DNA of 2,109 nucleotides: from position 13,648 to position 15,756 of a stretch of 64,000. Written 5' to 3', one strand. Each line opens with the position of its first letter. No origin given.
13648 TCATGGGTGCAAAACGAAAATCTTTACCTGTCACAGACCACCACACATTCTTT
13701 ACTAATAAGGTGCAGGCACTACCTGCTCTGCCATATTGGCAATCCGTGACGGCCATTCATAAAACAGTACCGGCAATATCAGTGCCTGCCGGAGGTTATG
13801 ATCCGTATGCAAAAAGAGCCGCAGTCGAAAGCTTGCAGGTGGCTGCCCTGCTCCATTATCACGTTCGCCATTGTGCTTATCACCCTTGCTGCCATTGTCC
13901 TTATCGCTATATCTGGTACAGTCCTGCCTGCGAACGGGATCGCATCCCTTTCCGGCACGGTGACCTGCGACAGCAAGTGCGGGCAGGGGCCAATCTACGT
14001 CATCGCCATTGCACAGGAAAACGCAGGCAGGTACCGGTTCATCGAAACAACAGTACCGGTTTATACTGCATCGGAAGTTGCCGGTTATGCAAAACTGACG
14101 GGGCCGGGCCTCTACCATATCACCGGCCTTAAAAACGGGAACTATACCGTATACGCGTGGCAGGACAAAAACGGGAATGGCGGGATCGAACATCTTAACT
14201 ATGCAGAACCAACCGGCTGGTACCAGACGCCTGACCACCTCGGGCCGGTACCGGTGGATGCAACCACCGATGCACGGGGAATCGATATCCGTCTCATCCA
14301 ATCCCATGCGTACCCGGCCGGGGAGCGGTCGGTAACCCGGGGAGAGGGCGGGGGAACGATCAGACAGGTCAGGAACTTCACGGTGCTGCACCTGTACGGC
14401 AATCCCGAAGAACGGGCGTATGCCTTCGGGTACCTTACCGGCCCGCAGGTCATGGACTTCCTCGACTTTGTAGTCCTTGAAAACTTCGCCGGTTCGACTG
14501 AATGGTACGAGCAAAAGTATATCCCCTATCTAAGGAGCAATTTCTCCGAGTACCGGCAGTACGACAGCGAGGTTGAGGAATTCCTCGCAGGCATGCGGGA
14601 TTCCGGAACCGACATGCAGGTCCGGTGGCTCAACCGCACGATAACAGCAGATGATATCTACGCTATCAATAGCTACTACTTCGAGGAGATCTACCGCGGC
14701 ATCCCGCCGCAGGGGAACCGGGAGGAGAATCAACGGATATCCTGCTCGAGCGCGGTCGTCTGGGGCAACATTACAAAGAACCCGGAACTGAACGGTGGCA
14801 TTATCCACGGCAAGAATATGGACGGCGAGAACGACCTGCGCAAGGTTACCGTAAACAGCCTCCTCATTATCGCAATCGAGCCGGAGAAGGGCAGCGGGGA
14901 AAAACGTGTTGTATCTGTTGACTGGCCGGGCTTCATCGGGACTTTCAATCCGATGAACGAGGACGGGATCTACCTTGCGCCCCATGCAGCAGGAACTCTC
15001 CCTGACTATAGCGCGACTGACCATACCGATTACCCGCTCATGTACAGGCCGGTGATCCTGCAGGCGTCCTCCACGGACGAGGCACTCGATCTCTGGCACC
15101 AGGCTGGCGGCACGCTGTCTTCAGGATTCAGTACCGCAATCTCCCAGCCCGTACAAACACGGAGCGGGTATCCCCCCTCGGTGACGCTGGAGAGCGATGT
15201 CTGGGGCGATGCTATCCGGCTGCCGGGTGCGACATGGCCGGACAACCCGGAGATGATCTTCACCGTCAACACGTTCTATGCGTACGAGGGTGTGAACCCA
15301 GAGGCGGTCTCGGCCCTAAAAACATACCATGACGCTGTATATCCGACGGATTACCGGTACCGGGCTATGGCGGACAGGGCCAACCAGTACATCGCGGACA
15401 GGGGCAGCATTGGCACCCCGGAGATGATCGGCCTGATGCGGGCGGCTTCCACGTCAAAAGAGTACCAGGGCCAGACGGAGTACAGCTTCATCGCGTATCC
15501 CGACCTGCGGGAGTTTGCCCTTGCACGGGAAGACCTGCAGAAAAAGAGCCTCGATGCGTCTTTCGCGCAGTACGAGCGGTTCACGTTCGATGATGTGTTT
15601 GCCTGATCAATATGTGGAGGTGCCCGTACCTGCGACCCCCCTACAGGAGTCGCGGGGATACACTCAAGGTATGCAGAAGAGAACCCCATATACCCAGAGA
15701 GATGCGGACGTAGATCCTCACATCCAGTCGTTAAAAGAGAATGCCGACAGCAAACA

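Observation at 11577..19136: Cluster of surface-exposed cell-wall/beta-lactam-type amide hydrolases in a methanogen without murein (best candidate for a novel system)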

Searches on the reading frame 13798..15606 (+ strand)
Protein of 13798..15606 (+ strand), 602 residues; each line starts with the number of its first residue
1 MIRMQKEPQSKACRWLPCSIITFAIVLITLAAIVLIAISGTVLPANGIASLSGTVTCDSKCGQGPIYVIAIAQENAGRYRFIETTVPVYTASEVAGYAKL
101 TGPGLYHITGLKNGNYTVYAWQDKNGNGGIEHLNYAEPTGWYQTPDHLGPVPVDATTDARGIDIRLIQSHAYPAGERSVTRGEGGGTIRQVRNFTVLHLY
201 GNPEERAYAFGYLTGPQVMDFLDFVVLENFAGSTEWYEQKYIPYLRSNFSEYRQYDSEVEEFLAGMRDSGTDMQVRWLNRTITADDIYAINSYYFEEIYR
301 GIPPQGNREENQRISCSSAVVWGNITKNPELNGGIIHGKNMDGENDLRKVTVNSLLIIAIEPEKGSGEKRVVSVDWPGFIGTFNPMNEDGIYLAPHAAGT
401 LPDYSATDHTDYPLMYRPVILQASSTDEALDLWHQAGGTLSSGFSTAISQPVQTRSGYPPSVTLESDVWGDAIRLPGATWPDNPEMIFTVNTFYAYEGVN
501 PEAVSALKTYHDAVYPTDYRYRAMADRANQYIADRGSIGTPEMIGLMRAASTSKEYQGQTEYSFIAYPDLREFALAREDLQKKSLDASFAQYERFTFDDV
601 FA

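Call 3: search_protein_families(library=pfam, proteins=[window:13798-15606:+], max_evalue=0.01)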
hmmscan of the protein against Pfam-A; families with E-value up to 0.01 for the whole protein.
window:13798-15606:+ (602 aa): 0 families

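Call 4: search_protein_families(library=ncbifam, proteins=[window:13798-15606:+], max_evalue=0.01)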
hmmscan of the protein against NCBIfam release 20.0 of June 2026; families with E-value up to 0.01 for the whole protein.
window:13798-15606:+ (602 aa): 1 family
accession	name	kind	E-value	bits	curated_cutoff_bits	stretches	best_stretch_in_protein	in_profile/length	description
NF040521.1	C45_proenzyme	subfamily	6.2e-15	55.4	85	1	201-435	2-196/313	C45 family autoproteolytic acyltransferase/hydrolase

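Call 28: find_homologous_proteins(query=window:13798-15606:+)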
Query window:13798-15606:+ (602 aa): 102 proteins with E <= 0.001 among 8000 candidates.
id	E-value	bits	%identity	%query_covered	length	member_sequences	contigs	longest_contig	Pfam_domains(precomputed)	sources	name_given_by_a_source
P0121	0.0e+0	1394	99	100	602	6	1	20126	-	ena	-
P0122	0.0e+0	1087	80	96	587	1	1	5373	-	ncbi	-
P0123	0.0e+0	1035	77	95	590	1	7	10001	-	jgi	jgi:hypothetical protein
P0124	1.0e-264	898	69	93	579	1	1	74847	-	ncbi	ncbi:MAG: hypothetical protein ACP5C4_04320 [Methanomicrobiales archaeon]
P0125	1.6e-215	736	83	63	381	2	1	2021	-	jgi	-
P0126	7.3e-175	601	50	92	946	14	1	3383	PF00144.30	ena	-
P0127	1.1e-174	601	50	92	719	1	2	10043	-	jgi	jgi:hypothetical protein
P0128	3.4e-158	546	46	97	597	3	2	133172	-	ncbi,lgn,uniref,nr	ncbi:hypothetical protein [Methanoculleus sp.]|uniref:hypothetical protein n=1 Tax=Methanoculleus sp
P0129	3.9e-158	546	44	97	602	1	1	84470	-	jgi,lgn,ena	-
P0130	2.2e-157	543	45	97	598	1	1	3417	-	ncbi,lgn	-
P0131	4.4e-157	542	45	97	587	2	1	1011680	-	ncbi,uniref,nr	ncbi:hypothetical protein DIC75_05015 [Methanoculleus sp. CWC-02]|uniref:Uncharacterized protein n=2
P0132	1.3e-156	541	46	97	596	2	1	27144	-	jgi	jgi:hypothetical protein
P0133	1.5e-156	541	48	89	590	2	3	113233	-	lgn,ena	-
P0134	1.6e-155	537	45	96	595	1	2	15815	-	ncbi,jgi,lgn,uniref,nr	ncbi:hypothetical protein [Methanoculleus sp. UBA208]|uniref:hypothetical protein n=1 Tax=Methanocul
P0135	9.4e-154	531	45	98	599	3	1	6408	-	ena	-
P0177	1.9e-138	481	44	93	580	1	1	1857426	-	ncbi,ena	-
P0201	7.4e-130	453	41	97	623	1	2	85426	-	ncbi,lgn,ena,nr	ncbi:MAG: hypothetical protein M0009_15875 [Deltaproteobacteria bacterium]|nr:hypothetical protein [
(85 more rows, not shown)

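Call 32: search_solved_structures(query=A1, max_evalue=1, show_alignments=2)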
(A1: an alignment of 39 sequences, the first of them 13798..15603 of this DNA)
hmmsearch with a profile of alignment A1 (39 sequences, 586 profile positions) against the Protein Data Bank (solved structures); distinct sequences matched with E-value up to 1: 1.
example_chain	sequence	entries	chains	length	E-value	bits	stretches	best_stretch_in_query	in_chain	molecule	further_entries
2vn5_B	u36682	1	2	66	0.66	11.5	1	103-153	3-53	ENDOGLUCANASE A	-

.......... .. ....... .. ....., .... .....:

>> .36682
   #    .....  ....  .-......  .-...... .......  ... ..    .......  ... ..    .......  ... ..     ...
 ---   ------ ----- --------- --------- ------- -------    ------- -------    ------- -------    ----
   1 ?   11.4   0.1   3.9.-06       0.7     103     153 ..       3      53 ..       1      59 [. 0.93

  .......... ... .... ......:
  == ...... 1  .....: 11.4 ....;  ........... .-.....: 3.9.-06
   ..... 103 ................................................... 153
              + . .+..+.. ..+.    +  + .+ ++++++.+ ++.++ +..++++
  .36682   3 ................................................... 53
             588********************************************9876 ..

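Call 41: predict_structure(alignment_id=A1)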
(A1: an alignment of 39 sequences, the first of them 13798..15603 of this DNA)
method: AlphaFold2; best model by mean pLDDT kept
length: 602 residues; sequences in the alignment: 39
mean_pLDDT: 90.2   pTM: 0.88
mean pLDDT of the five models: 90.2, 89.8, 89.3, 88.9, 88.6
residues with pLDDT >= 90: 485; 70-90: 59; 50-70: 21; < 50: 37
segments of 3 or more residues with pLDDT < 50: 1-15, 34-45, 305-312
pLDDT, mean of each block of 10 residues (from residue 1): 38 50 66 45 60 92 93 88 93 96 96 95 94 93 91 91 96 95 97 96 98 98 95 95 97 97 99 96 98 89 50 76 98 98 87 97 97 96 96 94 95 95 98 94 96 97 97 97 96 95 89 92 97 96 97 80 97 97 94 97 94
secondary structure, 60 per line:
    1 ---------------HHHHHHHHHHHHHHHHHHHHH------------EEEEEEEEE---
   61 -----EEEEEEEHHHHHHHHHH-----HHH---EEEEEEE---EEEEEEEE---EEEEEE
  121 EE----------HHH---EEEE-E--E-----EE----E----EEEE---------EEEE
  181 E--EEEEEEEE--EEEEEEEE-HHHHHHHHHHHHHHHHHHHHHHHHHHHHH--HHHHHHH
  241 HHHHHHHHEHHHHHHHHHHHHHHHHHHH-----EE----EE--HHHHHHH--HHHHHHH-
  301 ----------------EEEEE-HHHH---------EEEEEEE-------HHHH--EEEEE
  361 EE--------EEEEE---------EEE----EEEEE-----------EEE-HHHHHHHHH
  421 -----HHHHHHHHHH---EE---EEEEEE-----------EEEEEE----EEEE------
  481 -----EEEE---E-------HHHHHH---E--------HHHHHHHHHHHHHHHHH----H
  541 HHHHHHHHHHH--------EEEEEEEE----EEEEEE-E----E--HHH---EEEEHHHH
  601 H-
elements in order: H16-36 E49-57 E66-72 H73-82 E94-100 E104-111 E115-122 E139-142 E164-167 E177-181 E184-191 E194-201 H203-231 H234-248 H250-268 H284-290 H293-299 E317-321 H323-326 E336-342 H350-353 E356-362 E371-375 E385-387 E392-396 E408-410 H412-420 H426-435 E444-449 E461-466 E471-474 E486-489 H501-506 H519-535 H540-551 E560-567 E572-577 E593-596 H597-601

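Call 43: fold_search(model_id=the predicted structure, library=pdb)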
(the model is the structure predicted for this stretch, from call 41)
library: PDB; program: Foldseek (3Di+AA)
matches with E <= 10: 530; with E <= 0.001: 72
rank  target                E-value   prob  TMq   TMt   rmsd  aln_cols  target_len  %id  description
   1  2x1c_A                6.8e-15  1.00  0.45  0.74   5.0       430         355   14  The crystal structure of precursor acyl coenzyme A:isopenicillin N acyltransferase from Penicillium chrysogenum (released 2010-03-09)
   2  2x1d_B                2.2e-14  1.00  0.43  0.70   5.2       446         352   14  The crystal structure of mature acyl coenzyme A:isopenicillin N acyltransferase from Penicillium chrysogenum (released 2010-03-09)
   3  2x1d_A                2.6e-14  1.00  0.44  0.71   5.1       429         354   14  The crystal structure of mature acyl coenzyme A:isopenicillin N acyltransferase from Penicillium chrysogenum (released 2010-03-09)
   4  2x1d_D                4.4e-14  1.00  0.43  0.69   5.3       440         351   14  The crystal structure of mature acyl coenzyme A:isopenicillin N acyltransferase from Penicillium chrysogenum (released 2010-03-09)
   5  2x1e_C                7.7e-14  1.00  0.43  0.70   5.4       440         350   13  The crystal structure of mature acyl coenzyme A:isopenicillin N acyltransferase from Penicillium chrysogenum in comple (released 2010-03-09)
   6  2x1d_C                7.7e-14  1.00  0.42  0.69   5.5       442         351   13  The crystal structure of mature acyl coenzyme A:isopenicillin N acyltransferase from Penicillium chrysogenum (released 2010-03-09)
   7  2x1c_B                9.6e-14  1.00  0.44  0.71   5.0       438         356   13  The crystal structure of precursor acyl coenzyme A:isopenicillin N acyltransferase from Penicillium chrysogenum (released 2010-03-09)
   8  5u81_A                2.2e-11  1.00  0.40  0.62   6.1       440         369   11  Acid ceramidase (ASAH1, aCDase) from naked mole rat, Cys143Ala, uncleaved (released 2018-03-28)
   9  6dxw_A                5.1e-10  1.00  0.37  0.62   5.6       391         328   12  Human N-acylethanolamine-hydrolyzing acid amidase (NAAA) precursor (C126A) (released 2018-09-26)
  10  5u84_B                9.4e-10  1.00  0.37  0.59   6.6       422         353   10  Acid ceramidase (ASAH1, aCDase) from common minke whale, Cys143Ala, uncleaved (released 2018-03-28)
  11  5u84_A                9.9e-10  1.00  0.38  0.61   6.3       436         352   10  Acid ceramidase (ASAH1, aCDase) from common minke whale, Cys143Ala, uncleaved (released 2018-03-28)
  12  3hbc                  5.4e-08  1.00  0.28  0.50  11.0       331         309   14  Crystal Structure of Choloylglycine Hydrolase from Bacteroides thetaiotaomicron VPI (released 2009-06-02)
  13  5u7z_B                1.2e-07  1.00  0.30  0.65   6.4       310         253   12  Human acid ceramidase (ASAH1, aCDase) self-activated (released 2018-03-28)
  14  4e57_A                1.6e-07  1.00  0.26  0.23  19.1       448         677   10  Crystal Structure of spacer 6aa-shortened cephalosporin acylase mutant (released 2013-03-20)
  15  1keh                  2.0e-07  1.00  0.25  0.22  19.5       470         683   10  Precursor structure of cephalosporin acylase (released 2002-05-16)
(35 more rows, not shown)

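Call 45: find_encoding_contigs(protein=P0124, flank=10000, max_places=1)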
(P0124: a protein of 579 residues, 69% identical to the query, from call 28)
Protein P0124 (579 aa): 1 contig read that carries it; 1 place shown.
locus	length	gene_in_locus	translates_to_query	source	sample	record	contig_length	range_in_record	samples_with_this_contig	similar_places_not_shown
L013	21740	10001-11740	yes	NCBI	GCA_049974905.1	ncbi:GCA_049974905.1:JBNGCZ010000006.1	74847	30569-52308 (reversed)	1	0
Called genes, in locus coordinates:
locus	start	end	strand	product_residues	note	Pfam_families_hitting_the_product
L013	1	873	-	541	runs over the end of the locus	PF00890:FAD_binding_2, PF03486:HI0933_like (faint), PF07992:Pyr_redox_2 (faint), PF12831:FAD_oxidored (weak), PF02910:Succ_DH_flav_C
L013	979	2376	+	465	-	PF00696:AA_kinase, PF13840:ACT_7, PF01842:ACT, PF22468:ACT_9, PF13840:ACT_7, PF01842:ACT, PF22468:ACT_9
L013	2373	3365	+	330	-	PF00586:AIRS, PF02769:AIRS_C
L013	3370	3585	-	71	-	-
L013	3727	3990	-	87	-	PF05016:ParE_toxin (weak)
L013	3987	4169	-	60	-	PF24434:DUF7557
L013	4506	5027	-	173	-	PF03367:Zn_ribbon_ZPR1, PF22794:jr-ZPR1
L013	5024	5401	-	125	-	PF04472:SepF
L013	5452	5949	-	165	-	PF09183:DUF1947 (weak), PF01472:PUA, PF26292:PUA_elF2D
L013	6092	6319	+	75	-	PF01423:LSM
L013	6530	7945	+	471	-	PF13230:GATase_4, PF13522:GATase_6, PF13537:GATase_7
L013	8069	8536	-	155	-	-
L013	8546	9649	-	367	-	PF02463:SMC_N (faint), PF11398:DUF2813 (faint), PF13175:AAA_15, PF13304:AAA_21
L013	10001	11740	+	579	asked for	-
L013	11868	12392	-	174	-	PF01936:NYN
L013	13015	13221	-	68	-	PF10047:DUF2281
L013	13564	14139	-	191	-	PF01613:Flavin_Reduct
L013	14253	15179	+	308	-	PF02086:MethyltransfD12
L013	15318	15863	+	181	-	PF06695:Sm_multidrug_ex (weak)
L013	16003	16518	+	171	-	PF03729:DUF308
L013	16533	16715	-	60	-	-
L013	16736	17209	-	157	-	PF04332:DUF475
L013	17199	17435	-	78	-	PF04332:DUF475 (weak)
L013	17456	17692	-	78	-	PF02627:CMD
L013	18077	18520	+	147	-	PF00085:Thioredoxin, PF07449:HyaE (faint), PF13098:Thioredoxin_2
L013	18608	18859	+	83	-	-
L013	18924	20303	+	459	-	PF16927:HisKA_7TM (weak), PF00989:PAS (weak), PF08448:PAS_4, PF13426:PAS_9, PF02518:HATPase_c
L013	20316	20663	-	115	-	PF01329:Pterin_4a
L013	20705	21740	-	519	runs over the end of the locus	PF00474:SSF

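Call 46: find_encoding_contigs(protein=P0131, flank=10000, max_places=1)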
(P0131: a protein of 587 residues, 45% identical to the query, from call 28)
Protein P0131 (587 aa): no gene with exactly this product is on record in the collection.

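Call 47: find_encoding_contigs(protein=P0177, flank=10000, max_places=1)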
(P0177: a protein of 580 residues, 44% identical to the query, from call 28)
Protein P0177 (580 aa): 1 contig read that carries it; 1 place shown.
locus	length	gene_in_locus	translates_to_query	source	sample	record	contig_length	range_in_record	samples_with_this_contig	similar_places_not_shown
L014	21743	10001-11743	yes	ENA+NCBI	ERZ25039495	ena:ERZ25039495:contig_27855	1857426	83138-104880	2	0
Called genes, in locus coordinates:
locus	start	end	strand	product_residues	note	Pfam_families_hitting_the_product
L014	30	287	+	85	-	-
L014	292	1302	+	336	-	PF13692:Glyco_trans_1_4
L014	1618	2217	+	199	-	-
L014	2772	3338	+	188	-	-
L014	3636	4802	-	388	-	PF12323:HTH_OrfB_IS605, PF01385:OrfB_IS605, PF07282:Cas12f1-like_TNB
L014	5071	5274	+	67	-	-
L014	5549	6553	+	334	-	PF13480:Acetyltransf_6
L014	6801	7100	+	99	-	-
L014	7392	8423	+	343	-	PF02388:FemAB (weak), PF13480:Acetyltransf_6 (weak)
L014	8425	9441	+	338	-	PF13480:Acetyltransf_6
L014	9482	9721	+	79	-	-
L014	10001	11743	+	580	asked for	-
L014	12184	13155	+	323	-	-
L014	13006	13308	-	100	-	-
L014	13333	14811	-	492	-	PF01943:Polysacc_synt (weak), PF13440:Polysacc_synt_3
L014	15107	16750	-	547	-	PF13641:Glyco_tranf_2_3 (weak), PF00535:Glycos_transf_2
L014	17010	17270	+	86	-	PF26161:DUF8044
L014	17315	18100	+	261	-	PF25939:DUF7982 (weak)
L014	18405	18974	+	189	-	PF13737:DDE_Tnp_1_5, PF01609:DDE_Tnp_1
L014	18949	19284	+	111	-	PF01609:DDE_Tnp_1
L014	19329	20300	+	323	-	PF01609:DDE_Tnp_1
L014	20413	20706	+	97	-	-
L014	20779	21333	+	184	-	-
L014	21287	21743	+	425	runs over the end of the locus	PF13537:GATase_7 (weak), PF00733:Asn_synthase (faint)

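Call 48: find_encoding_contigs(protein=P0201, flank=10000, max_places=1)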
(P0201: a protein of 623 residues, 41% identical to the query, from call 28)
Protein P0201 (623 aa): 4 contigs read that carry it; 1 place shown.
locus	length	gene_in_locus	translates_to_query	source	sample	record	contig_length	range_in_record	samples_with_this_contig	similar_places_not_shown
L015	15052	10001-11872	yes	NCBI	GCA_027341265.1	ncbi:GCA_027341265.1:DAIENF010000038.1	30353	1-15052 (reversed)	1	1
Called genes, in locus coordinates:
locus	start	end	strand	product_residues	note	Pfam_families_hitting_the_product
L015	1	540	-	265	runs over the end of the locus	PF01261:AP_endonuc_2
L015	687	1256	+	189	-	PF02410:RsfS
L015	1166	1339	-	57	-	-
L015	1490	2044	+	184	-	PF00156:Pribosyltran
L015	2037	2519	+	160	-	PF01467:CTP_transf_like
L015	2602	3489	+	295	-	PF00795:CN_hydrolase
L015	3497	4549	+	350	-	PF04371:PAD_porph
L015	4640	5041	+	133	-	PF21157:DksA_N, PF01258:zf-dskA_traR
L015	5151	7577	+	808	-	PF17764:PriA_3primeBD, PF00270:DEAD, PF04851:ResIII, PF00271:Helicase_C (faint), PF18319:Zn_ribbon_PriA, PF18074:PriA_C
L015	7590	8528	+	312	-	PF00551:Formyl_trans_N, PF02911:Formyl_trans_C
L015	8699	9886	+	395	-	PF01029:NusB, PF22458:RsmF-B_ferredox, PF01209:Ubie_methyltran, PF01189:Methyltr_RsmB-F, PF13649:Methyltransf_25 (weak), PF13847:Methyltransf_31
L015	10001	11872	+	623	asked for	-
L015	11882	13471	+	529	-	PF00278:Orn_DAP_Arg_deC (weak), PF02784:Orn_Arg_deC_N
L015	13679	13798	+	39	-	-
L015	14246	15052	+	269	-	?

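Call 52: search_protein_families(library=ncbifam, proteins=[L014:12184-13155:+], max_evalue=0.01)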
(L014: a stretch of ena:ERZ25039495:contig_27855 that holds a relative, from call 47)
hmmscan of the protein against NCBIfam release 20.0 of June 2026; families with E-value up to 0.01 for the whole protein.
L014:12184-13155:+ (323 aa): 2 families
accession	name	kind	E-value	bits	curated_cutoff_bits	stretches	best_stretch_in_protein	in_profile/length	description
NF053580.1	deacetylase_VimE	equivalog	1.6e-36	125.9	440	1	18-318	99-421/431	UDP-2,3-diacetamido-2,3-dideoxy-alpha-D-glucuronate deacetylase VimE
TIGR03006.1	pepcterm_polyde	equivalog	8.1e-05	21.9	276.2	1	118-264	35-178/272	XrtA system polysaccharide deacetylase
